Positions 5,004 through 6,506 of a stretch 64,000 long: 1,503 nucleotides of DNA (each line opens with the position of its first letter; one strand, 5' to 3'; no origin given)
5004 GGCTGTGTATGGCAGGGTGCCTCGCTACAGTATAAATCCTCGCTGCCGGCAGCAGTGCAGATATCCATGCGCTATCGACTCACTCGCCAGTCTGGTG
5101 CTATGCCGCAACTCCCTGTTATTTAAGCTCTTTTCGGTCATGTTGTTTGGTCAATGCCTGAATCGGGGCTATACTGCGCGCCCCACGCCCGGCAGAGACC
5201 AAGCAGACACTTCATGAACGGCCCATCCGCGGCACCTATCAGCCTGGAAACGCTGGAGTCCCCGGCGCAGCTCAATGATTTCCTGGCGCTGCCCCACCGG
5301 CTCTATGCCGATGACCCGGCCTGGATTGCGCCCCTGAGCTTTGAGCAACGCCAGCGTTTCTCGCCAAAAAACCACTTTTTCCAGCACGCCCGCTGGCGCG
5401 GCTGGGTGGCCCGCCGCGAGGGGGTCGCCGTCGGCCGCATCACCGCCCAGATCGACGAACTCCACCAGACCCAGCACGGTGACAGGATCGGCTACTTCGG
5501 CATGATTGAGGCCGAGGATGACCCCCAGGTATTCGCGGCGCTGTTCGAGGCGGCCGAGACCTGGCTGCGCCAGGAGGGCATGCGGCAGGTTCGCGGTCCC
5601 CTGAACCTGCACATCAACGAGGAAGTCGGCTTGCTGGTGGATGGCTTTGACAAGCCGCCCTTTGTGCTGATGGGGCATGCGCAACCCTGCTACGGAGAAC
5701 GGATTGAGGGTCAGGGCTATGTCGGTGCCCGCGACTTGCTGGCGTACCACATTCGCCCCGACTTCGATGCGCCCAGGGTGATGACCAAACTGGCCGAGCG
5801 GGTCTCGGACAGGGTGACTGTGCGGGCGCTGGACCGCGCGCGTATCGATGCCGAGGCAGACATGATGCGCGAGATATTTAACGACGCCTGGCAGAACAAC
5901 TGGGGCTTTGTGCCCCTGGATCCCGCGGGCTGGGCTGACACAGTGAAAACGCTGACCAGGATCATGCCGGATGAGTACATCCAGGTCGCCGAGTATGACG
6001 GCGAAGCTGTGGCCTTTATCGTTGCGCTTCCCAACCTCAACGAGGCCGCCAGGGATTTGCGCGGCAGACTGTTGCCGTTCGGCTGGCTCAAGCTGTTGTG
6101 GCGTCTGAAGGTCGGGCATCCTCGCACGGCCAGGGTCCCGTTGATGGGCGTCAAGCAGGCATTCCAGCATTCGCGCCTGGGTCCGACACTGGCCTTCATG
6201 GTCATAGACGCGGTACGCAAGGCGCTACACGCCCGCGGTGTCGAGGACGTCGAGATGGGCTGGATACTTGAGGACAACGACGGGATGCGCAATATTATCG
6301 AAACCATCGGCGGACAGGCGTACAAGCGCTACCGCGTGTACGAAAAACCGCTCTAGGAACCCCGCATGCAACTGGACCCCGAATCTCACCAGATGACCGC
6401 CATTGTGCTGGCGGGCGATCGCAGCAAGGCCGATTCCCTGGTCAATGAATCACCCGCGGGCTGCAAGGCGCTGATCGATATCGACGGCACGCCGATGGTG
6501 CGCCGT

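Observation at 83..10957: Sphingolipid (ceramide)-type core biosynthesis gene set in a gammaproteobacterial chromosome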

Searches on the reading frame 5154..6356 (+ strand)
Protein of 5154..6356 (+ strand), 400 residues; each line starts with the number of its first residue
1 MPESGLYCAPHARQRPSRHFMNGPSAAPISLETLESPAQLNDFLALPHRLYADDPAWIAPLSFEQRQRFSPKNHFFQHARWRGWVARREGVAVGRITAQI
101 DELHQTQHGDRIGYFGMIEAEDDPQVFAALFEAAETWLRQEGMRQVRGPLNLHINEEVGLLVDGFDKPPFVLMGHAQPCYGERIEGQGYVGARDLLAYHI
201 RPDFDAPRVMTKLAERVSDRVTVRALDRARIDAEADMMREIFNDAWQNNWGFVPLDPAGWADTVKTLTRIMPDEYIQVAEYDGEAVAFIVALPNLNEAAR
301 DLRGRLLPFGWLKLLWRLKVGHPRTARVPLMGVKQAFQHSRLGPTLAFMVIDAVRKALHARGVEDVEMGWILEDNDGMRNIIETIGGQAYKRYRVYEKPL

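Call 3: search_protein_families(library=pfam, proteins=[window:5154-6356:+], max_evalue=0.01)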
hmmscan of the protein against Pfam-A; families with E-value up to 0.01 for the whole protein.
window:5154-6356:+ (400 aa): 1 family
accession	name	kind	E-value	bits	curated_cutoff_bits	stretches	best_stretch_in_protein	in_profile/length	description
PF00583.31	Acetyltransf_1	-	0.0001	23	20.7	0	236-363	2-93/116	Acetyltransferase (GNAT) family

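Call 4: search_protein_families(library=ncbifam, proteins=[window:5154-6356:+], max_evalue=0.01)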
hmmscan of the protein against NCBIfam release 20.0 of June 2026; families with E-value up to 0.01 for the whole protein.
window:5154-6356:+ (400 aa): 0 families

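Call 22: find_homologous_proteins(query=window:5214-6353:+, max_evalue=1e-20)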
Query window:5214-6353:+ (380 aa): 7959 proteins with E <= 1e-20 among 8000 candidates; the best 120 are listed.
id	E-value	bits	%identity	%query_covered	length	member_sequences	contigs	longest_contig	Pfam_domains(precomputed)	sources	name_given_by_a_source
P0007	3.5e-260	880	100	100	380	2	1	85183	-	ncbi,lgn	-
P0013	1.0e-226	770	86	100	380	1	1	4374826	-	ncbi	-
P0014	1.5e-225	766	87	100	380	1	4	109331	-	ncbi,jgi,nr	ncbi:MAG: hypothetical protein V2I66_06665 [Halieaceae bacterium]|jgi:hypothetical protein|nr:hypoth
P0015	8.8e-225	764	87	100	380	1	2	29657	-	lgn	-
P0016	7.1e-224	761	86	100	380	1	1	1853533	-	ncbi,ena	-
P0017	2.3e-223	759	86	100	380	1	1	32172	-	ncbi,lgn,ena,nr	ncbi:MAG: hypothetical protein QNI86_00325 [Halieaceae bacterium]|nr:hypothetical protein [Halieacea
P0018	2.6e-222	756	87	100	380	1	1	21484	-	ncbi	-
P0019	3.8e-214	729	82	100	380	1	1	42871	-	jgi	jgi:hypothetical protein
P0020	8.4e-214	728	82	100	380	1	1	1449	-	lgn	-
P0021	3.8e-212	722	81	100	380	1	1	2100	PF00583.32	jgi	jgi:hypothetical protein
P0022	8.3e-212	721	81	100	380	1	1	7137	PF00583.32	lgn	-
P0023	6.2e-211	718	83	100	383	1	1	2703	-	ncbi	-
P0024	6.0e-208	708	81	100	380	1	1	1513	PF00583.32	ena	-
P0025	2.6e-207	706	79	100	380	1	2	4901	-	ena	-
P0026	5.5e-206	702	78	100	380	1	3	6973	-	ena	-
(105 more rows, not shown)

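Call 30: search_solved_structures(query=window:5214-6353:+, max_evalue=1)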
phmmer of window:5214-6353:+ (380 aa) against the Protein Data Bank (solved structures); distinct sequences matched with E-value up to 1: 2.
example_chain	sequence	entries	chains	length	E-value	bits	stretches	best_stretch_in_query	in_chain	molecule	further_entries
2c27_A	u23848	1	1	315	0.22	13.5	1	257-345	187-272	MYCOTHIOL SYNTHASE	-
1ozp_A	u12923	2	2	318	0.22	13.4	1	257-345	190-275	hypothetical protein Rv0819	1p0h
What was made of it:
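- Tried and rejected: The PDB has no bCerS; the best hit is E 0.22 (call 30).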

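Call 35: find_encoding_contigs(protein=P0016, flank=10000, max_places=3)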
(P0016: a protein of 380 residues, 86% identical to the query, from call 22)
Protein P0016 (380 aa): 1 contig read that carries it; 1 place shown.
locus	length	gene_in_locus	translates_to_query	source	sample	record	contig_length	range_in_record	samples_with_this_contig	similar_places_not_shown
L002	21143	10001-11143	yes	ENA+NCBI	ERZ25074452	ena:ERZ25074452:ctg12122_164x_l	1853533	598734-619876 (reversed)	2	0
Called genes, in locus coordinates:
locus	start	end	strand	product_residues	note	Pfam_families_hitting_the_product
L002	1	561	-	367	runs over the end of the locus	PF00089:Trypsin, PF13365:Trypsin_2, PF00595:PDZ (weak), PF13180:PDZ_2, PF17820:PDZ_6 (weak)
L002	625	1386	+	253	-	PF01784:DUF34_NIF3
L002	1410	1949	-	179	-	PF06295:ZapG-like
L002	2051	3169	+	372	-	PF03969:AFG1_ATPase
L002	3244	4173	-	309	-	PF03279:Lip_A_acyltrans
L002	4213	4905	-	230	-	PF04116:FA_hydroxylase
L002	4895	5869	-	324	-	PF03279:Lip_A_acyltrans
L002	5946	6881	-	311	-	PF00106:adh_short (weak), PF01073:3Beta_HSD (weak), PF01370:Epimerase, PF04321:RmlD_sub_bind (faint), PF05368:NmrA, PF07993:NAD_binding_4 (faint), PF13460:NAD_binding_10, PF16363:GDP_Man_Dehyd (weak)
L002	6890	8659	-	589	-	PF00501:AMP-binding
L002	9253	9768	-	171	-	-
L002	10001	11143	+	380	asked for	-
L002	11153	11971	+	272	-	PF12804:NTP_transf_3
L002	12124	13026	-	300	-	PF00149:Metallophos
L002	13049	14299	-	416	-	PF00275:EPSP_synthase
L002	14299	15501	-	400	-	PF00155:Aminotran_1_2, PF01053:Cys_Met_Meta_PP, PF01041:DegT_DnrJ_EryC1, PF01212:Beta_elim_lyase (weak)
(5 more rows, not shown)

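Call 41: search_protein_representatives(protein=window:5214-6353:+)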
Query: 380 residues. Proteins with E-value up to 0.001 (for the whole library): 6630; up to 1e-10: 3800; up to 1e-30: 1089. The best 150 are listed.
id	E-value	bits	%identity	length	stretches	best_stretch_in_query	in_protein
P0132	3.8e-127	440.7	51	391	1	7-378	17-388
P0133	7.1e-126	436.5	75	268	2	171-380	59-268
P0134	1.0e-121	422.8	51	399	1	4-380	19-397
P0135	1.0e-119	416.2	51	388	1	3-379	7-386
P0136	1.5e-119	415.7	34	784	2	7-380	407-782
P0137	7.0e-118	410.2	49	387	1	10-380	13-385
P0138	2.3e-112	392.0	49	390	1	7-380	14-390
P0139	9.9e-108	376.8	50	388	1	9-380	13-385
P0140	1.2e-103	363.4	46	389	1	11-378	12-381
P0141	1.6e-102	359.7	46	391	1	7-379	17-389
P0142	3.8e-100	351.8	46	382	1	11-378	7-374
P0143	3.2e-98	345.5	46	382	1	7-378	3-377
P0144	2.0e-97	342.8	44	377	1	10-378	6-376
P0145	1.7e-96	339.8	42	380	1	20-380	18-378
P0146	6.3e-95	334.6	45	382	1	23-380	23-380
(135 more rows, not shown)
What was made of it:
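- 5214..6356 (+): bCerS-like tandem-GNAT N-acyltransferase (bacterial ceramide synthase candidate). It belongs to a full-length family of about 380 aa with 1089 50%-identity clusters at E<=1e-30 (call 41).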

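Call 42: list_cluster_members(proteins=[P0132, P0134, P0135, P0137, P0138, P0139, P0140, P0141, P0142, P0143])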
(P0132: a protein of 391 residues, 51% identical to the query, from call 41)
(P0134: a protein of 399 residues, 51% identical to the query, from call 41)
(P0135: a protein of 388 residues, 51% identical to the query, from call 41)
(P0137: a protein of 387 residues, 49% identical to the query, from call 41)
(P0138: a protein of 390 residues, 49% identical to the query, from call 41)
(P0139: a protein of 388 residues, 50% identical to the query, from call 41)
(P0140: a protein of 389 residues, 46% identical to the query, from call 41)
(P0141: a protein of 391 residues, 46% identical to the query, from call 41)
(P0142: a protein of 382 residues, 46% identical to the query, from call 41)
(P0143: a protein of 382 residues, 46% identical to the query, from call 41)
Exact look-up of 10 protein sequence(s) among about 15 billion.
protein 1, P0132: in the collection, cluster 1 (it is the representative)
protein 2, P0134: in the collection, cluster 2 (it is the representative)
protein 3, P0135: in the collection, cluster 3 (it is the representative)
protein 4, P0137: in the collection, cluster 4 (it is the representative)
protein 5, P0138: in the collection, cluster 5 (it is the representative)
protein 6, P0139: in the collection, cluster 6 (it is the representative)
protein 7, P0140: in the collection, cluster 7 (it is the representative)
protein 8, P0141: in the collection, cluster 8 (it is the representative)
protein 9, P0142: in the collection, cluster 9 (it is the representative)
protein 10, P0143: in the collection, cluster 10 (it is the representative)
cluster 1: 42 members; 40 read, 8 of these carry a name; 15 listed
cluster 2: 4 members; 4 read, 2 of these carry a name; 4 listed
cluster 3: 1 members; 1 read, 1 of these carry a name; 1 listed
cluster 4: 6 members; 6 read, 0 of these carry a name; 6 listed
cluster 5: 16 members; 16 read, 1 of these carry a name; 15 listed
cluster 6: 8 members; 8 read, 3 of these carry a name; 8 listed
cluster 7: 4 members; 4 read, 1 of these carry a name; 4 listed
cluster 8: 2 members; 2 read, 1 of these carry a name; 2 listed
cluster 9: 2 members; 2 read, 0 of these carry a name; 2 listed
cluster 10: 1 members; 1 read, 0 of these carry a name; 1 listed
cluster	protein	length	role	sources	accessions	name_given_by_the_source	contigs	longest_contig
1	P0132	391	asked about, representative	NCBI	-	-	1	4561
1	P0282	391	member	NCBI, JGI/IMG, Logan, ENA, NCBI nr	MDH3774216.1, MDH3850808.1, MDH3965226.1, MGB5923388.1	MAG: N-acetyltransferase [Deltaproteobacteria bacterium] | N-acetyltransferase [Deltaproteobacteria bacterium]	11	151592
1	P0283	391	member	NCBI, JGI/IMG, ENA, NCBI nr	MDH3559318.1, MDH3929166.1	MAG: N-acetyltransferase [Deltaproteobacteria bacterium] | hypothetical protein | N-acetyltransferase [Deltaproteobacteria bacterium]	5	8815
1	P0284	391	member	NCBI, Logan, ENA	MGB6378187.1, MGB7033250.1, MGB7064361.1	MAG: N-acetyltransferase [Syntrophobacteria bacterium]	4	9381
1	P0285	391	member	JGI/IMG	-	hypothetical protein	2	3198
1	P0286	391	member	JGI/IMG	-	hypothetical protein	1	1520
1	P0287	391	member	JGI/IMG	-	virulence-associated protein VagC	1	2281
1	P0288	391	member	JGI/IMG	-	hypothetical protein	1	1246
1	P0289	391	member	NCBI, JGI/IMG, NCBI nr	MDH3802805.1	MAG: N-acetyltransferase [Deltaproteobacteria bacterium] | N-acetyltransferase [Deltaproteobacteria bacterium]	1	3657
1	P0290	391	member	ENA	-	-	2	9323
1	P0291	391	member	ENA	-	-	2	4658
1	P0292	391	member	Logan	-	-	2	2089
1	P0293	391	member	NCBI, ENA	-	-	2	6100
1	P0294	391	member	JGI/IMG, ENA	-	-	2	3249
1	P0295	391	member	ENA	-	-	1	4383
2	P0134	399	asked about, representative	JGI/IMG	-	hypothetical protein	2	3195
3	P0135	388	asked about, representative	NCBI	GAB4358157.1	MAG: hypothetical protein Kow00114_10200 [Kiloniellaceae bacterium]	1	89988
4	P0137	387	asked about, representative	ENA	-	-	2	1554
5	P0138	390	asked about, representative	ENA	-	-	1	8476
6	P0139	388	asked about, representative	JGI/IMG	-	hypothetical protein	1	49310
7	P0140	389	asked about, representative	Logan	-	-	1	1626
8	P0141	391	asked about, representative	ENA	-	-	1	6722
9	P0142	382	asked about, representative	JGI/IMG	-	-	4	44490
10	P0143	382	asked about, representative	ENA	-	-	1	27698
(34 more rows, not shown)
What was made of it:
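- Tried and rejected: The ten nearest 50%-cluster representatives were Deltaproteobacteria or Kiloniellales MAGs (call 42).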

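Call 47: find_related_loci(query=A2, collection=genome_contigs, flank=10000)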
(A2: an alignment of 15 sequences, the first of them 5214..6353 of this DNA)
Query A2 (380 aa) in genome_contigs; peptide patterns used: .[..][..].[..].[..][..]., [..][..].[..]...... (x = any residue, [..] = any of these).
600 stretches matched a pattern (row limit reached: there are more); 598 encode a relative of the query (tblastn E <= 1e-3); the best 80 are kept; 80 distinct loci.
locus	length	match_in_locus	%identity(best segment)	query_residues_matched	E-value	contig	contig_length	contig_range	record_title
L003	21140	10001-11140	75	1-380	0e+0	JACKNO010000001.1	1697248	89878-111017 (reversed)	MAG: Pseudomonadales bacterium isolate HK-STAS-PROT-146 HK-STAS-PROT-146_1, whole genome shotgun sequence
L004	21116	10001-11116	73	9-380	0e+0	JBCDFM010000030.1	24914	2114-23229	MAG: Pseudomonadota bacterium isolate P01_H01_bin.109 k141_959694_length_24914_cov_37.0830, whole genome shotgun sequenc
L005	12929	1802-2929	77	5-380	0e+0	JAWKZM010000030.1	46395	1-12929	MAG: Halioglobus sp. isolate BC3.43 BC3.43.fa-30, whole genome shotgun sequence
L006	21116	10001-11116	72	9-380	0e+0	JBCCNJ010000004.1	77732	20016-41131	MAG: Pseudomonadota bacterium isolate P01_C01_bin.75 k141_1841791_length_77732_cov_16.6578, whole genome shotgun sequenc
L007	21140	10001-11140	68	1-380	0e+0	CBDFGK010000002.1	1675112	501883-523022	MAG: Halieaceae bacterium isolate fd9141fe-22cf-4887-b29a-07f7446957af genome assembly, contig: contig_2, whole genome s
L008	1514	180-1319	59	1-380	1e-168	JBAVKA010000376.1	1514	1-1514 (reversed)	MAG: Gammaproteobacteria bacterium isolate MFD05464_ilm_asm_bin16 k127_363358, whole genome shotgun sequence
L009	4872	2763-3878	58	9-380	4e-150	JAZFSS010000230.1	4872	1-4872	MAG: Gammaproteobacteria bacterium isolate BS2bin.14 BS2bin.14_230, whole genome shotgun sequence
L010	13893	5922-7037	56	9-380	3e-146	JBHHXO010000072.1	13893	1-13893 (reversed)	MAG: Thiogranum sp. isolate D_1_bin.43 NODE_1688_length_13893_cov_5.960327, whole genome shotgun sequence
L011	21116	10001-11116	59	9-380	7e-145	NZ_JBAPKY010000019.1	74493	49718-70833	Roseovarius sp. D22-M7 Scaffold19, whole genome shotgun sequence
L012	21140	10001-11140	57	1-380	8e-145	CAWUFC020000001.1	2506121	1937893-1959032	MAG: Halieaceae bacterium isolate 5b87221c-c285-40f0-8db9-9bb7071d1699 genome assembly, contig: contig_1, whole genome s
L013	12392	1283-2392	59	9-378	7e-145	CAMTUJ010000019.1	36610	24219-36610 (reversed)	MAG: uncultured Gammaproteobacteria bacterium isolate G04_MAG_00027 genome assembly, contig: G04_MAG_00027_000000000004,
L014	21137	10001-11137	57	2-380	3e-144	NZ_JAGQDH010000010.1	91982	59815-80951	Roseovarius autotrophicus strain SHN287 NODE_10_length_91982_cov_55.364694, whole genome shotgun sequence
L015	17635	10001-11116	55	9-380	4e-144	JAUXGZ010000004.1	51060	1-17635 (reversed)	MAG: Gammaproteobacteria bacterium isolate CSMAG_2942 CSMAG_2942_k119_1721454_length_51060_cov_17.9117, whole genome sho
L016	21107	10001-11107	61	5-378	6e-144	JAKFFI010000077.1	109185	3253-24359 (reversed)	MAG: Porticoccaceae bacterium isolate LC096 contig-124_147, whole genome shotgun sequence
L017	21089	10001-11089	62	18-380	1e-143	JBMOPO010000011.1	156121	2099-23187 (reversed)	MAG: Pseudomonadota bacterium isolate Betzabe_MAG130 MAG130_11, whole genome shotgun sequence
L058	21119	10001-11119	53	7-378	3e-118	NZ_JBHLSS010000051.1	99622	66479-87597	Azorhizophilus paspali strain NCAIM B.01794 GCM70007033_101, whole genome shotgun sequence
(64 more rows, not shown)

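Call 51: search_protein_families(library=pfam, proteins=[L058:11939-12721:-, L058:15084-16268:+, L058:16261-17229:+, L058:17239-18213:+, L058:230-1363:-, L058:1356-3248:-], max_evalue=1)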
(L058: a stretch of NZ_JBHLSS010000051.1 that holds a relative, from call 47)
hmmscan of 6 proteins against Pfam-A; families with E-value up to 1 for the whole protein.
L058:11939-12721:- (260 aa): 3 families
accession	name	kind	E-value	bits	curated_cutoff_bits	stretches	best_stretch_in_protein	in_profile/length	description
PF12804.13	NTP_transf_3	-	2.6e-12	47.7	27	1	12-131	1-110/160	MobA-like NTP transferase domain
PF00483.29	NTP_transferase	-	2.7e-08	34.1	21.2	1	12-122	2-115/245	Nucleotidyl transferase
PF01128.25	IspD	-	1.4e-05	25.5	27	1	12-73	3-63/221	2-C-methyl-D-erythritol 4-phosphate cytidylyltransferase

L058:15084-16268:+ (394 aa): 1 family
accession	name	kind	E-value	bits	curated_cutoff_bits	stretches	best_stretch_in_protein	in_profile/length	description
PF01066.26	CDP-OH_P_transf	-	2.4e-10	41.4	22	1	179-261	3-85/152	CDP-alcohol phosphatidyltransferase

L058:16261-17229:+ (322 aa): 2 families
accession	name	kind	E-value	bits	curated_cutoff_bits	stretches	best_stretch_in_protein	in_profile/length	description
PF00781.29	DAGK_cat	-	2.2e-14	53.6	23.6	1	12-120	3-112/125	Diacylglycerol kinase catalytic domain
PF01513.26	NAD_kinase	-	0.043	14.6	25.5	1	53-101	64-108/130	ATP-NAD kinase N-terminal domain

L058:17239-18213:+ (324 aa): 1 family
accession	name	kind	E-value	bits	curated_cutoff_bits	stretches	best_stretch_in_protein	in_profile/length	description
PF09139.17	Tam41_Mmp37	-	2e-06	27.8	24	1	111-220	96-204/322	Phosphatidate cytidylyltransferase, mitochondrial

L058:230-1363:- (377 aa): 7 families
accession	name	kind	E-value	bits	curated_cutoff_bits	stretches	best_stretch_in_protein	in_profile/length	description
PF16576.10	HlyD_D23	-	2.1e-17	63.6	30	1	61-293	18-184/214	Barrel-sandwich domain of CusB or HlyD membrane-fusion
PF13437.12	HlyD_3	-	3.3e-12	47.5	22.2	1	220-297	2-80/106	HlyD family secretion protein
PF13533.13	Biotin_lipoyl_2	-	1e-07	32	29.8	1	65-94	3-32/32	Biotin-lipoyl like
PF00364.28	Biotin_lipoyl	-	0.00021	21.5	22.1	1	67-93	47-73/73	Biotin-requiring enzyme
PF00529.27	CusB_dom_1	-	0.035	14.8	26.5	1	124-336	12-73/89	Cation efflux system protein CusB domain 1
PF19531.4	DUF6058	-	0.1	13.3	25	1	169-234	55-124/126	Family of unknown function (DUF6058)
PF09090.17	MIF4G_like_2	-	0.22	11.4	22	1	161-217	151-207/263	MIF4G like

L058:1356-3248:- (630 aa): 1 family
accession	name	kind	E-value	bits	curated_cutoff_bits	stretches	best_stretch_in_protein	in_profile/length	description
PF02321.23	OEP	-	2.4e-45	155.1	22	2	190-380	1-187/187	Outer membrane efflux protein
